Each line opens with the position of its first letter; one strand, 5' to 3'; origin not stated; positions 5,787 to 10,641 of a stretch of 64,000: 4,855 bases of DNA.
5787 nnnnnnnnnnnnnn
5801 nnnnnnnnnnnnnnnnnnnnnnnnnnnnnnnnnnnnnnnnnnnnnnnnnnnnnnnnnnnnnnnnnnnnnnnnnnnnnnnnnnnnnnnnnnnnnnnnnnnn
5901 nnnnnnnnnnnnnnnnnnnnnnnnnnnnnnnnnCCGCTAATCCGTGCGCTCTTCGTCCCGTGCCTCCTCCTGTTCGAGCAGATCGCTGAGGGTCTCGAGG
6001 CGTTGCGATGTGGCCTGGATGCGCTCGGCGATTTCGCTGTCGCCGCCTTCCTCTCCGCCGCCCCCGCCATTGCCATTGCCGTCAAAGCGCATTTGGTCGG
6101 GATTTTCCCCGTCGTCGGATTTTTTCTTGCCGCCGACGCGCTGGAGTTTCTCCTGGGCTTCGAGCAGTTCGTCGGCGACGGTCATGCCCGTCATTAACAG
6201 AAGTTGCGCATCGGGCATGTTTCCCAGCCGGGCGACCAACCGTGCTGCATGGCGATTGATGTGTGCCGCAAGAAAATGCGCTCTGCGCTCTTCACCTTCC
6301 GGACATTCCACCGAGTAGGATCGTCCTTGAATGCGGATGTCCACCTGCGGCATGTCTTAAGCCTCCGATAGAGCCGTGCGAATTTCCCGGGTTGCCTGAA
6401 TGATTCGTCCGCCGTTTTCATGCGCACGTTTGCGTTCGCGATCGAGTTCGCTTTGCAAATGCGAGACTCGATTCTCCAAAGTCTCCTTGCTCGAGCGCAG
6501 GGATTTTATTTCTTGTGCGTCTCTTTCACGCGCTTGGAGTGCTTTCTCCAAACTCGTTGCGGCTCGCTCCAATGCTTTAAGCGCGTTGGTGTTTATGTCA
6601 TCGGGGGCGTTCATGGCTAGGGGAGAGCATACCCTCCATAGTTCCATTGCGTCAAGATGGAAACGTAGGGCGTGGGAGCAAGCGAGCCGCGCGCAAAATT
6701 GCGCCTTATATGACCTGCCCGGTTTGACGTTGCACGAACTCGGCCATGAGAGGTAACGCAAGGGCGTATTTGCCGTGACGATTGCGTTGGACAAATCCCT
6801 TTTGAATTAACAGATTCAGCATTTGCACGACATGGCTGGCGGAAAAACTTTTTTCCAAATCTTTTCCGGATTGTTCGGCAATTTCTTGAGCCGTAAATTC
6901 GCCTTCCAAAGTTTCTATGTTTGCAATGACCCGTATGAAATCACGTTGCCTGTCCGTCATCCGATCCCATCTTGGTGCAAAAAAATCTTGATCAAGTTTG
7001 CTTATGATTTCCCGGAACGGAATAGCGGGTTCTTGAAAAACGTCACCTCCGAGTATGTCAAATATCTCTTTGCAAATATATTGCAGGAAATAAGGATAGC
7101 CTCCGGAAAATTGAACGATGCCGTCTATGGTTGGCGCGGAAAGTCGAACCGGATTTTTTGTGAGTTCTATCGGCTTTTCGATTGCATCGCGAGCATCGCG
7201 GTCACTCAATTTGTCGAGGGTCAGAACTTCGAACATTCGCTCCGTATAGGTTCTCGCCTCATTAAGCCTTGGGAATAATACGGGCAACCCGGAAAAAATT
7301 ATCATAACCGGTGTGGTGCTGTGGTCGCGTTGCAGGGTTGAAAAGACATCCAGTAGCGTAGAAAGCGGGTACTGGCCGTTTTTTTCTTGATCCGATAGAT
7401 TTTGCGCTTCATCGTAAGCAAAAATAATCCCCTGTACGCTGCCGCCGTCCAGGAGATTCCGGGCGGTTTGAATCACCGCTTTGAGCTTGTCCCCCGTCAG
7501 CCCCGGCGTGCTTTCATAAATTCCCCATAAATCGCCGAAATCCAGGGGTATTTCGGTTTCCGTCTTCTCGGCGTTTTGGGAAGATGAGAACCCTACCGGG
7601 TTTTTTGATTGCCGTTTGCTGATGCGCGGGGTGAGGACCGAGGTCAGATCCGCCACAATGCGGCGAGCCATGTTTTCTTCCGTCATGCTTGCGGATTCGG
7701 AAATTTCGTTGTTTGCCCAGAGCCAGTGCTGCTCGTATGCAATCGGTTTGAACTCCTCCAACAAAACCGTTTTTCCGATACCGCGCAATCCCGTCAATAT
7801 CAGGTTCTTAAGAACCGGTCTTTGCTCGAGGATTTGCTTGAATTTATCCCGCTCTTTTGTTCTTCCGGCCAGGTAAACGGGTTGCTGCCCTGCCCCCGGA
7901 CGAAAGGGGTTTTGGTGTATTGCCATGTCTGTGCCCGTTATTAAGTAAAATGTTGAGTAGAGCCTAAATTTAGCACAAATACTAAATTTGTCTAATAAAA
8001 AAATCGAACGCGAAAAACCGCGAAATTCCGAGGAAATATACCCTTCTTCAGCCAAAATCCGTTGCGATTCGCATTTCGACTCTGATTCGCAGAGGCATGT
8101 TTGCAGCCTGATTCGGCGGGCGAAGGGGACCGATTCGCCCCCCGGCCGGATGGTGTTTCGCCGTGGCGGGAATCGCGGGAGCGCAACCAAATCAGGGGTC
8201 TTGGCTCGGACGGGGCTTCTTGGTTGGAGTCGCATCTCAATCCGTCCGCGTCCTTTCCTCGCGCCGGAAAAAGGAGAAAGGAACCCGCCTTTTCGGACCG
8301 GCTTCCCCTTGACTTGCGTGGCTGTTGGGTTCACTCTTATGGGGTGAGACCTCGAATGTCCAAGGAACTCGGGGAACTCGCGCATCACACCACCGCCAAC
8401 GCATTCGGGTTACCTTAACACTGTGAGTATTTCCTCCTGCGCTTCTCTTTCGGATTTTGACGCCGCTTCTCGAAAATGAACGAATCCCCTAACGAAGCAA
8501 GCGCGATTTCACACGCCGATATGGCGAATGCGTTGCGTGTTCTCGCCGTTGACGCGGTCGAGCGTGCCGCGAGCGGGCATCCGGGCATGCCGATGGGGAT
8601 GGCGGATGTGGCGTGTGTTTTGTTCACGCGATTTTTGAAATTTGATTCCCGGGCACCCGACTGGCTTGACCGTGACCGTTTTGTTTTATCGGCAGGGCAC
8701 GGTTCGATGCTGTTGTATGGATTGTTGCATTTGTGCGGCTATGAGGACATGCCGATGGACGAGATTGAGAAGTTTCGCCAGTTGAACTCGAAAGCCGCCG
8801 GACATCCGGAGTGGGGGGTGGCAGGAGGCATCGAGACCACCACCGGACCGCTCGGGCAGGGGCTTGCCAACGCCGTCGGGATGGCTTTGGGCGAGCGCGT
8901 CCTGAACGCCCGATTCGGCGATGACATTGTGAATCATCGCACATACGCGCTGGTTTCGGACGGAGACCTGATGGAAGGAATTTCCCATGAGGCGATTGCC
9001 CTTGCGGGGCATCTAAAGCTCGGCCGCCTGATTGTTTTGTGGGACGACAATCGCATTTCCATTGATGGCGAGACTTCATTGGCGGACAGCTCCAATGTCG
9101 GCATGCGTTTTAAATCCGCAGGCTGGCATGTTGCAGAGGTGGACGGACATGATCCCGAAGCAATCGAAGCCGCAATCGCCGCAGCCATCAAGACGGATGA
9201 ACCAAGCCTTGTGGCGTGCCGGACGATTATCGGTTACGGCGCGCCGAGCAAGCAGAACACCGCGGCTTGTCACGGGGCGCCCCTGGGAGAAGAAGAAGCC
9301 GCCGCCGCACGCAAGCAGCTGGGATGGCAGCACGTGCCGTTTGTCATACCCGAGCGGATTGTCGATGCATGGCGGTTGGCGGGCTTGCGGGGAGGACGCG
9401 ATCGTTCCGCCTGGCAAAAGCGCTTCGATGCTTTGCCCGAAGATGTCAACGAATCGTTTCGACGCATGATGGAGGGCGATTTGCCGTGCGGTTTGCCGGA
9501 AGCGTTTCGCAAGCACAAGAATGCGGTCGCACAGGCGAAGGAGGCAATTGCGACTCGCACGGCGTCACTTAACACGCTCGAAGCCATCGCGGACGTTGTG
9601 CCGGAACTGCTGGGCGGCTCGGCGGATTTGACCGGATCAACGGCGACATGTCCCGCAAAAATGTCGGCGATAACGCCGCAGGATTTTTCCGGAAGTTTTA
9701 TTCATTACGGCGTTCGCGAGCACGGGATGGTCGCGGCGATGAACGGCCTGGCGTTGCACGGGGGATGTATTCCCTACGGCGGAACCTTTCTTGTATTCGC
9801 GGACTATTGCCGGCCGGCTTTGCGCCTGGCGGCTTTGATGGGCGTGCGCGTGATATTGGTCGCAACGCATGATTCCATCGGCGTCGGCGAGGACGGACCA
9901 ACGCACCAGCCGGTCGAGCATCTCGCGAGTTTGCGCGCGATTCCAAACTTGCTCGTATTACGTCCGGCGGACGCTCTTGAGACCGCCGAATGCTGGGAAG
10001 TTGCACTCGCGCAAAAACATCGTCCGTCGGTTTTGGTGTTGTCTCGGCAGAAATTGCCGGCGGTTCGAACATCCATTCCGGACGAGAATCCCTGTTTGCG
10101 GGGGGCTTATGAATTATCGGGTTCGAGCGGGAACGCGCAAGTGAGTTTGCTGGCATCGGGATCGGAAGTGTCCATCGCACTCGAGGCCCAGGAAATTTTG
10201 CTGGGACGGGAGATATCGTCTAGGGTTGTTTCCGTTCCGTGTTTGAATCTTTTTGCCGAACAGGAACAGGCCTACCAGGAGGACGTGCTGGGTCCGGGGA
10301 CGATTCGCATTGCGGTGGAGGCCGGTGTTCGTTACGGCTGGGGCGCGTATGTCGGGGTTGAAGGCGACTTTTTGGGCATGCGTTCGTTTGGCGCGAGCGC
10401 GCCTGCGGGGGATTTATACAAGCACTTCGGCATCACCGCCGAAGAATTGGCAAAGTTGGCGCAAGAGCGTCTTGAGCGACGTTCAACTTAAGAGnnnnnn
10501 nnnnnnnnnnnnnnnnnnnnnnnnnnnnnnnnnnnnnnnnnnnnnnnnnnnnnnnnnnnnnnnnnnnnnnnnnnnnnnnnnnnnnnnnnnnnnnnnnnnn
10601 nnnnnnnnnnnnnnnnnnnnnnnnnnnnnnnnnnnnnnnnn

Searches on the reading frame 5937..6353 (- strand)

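Call 53: search_protein_families(library=pfam, proteins=[window:5937-6353:-], max_evalue=0.0001)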
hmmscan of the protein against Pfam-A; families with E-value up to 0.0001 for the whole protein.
window:5937-6353:- (138 aa): 1 family
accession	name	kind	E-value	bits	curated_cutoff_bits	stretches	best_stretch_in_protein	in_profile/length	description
PF05164.18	ZapA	-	8.6e-16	58.5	23.8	1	4-118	1-87/88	Cell division protein ZapA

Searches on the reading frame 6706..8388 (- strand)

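Call 53: search_protein_families(library=pfam, proteins=[window:6706-8388:-], max_evalue=0.0001)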
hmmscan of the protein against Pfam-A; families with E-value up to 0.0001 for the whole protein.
window:6706-8388:- (560 aa): 2 families
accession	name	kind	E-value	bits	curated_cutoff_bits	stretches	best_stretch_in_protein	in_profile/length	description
PF13191.12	AAA_16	-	1.8e-09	38.7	32.6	1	173-362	2-165/167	AAA ATPase domain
PF13401.12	AAA_22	-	3.5e-05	24.5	27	0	196-374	8-129/130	AAA domain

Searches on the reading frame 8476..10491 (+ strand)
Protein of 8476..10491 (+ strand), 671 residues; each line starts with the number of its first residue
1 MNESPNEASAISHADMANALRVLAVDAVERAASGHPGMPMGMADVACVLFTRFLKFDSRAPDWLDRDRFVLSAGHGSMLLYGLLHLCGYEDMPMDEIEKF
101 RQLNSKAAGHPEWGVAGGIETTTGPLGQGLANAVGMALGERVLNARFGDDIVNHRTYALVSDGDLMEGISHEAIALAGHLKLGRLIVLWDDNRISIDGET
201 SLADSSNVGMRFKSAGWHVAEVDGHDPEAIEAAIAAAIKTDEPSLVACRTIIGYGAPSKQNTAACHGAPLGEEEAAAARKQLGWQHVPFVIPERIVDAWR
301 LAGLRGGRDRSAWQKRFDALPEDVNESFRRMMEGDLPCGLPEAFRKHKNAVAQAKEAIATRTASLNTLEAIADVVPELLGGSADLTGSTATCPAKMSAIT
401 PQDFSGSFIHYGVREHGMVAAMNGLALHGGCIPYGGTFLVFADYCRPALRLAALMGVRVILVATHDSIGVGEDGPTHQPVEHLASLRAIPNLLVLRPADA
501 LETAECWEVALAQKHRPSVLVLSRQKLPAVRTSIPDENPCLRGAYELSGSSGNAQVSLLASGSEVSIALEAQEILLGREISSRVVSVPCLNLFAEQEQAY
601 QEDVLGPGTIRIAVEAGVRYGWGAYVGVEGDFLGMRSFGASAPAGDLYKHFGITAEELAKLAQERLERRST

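Call 53: search_protein_families(library=pfam, proteins=[window:8476-10491:+], max_evalue=0.0001)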
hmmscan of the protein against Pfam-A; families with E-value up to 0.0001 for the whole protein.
window:8476-10491:+ (671 aa): 5 families
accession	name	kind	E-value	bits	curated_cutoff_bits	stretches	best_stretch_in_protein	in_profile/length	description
PF00456.26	Transketolase_N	-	2.4e-130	434.8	22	1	13-337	2-334/334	Transketolase, thiamine diphosphate binding domain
PF02779.29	Transket_pyr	-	2.3e-54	184.1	27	1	357-528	2-173/174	Transketolase, pyrimidine binding domain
PF22613.1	Transketolase_C_1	-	2.6e-37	127.9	27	1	543-654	1-113/113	Transketolase-like TK C-terminal domain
PF02780.25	Transketolase_C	-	1.9e-08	34.7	25.9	1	553-657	9-123/124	Transketolase, C-terminal domain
PF13292.11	DXP_synthase_N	-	5e-06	26.4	21.2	0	16-197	21-176/274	1-deoxy-D-xylulose-5-phosphate synthase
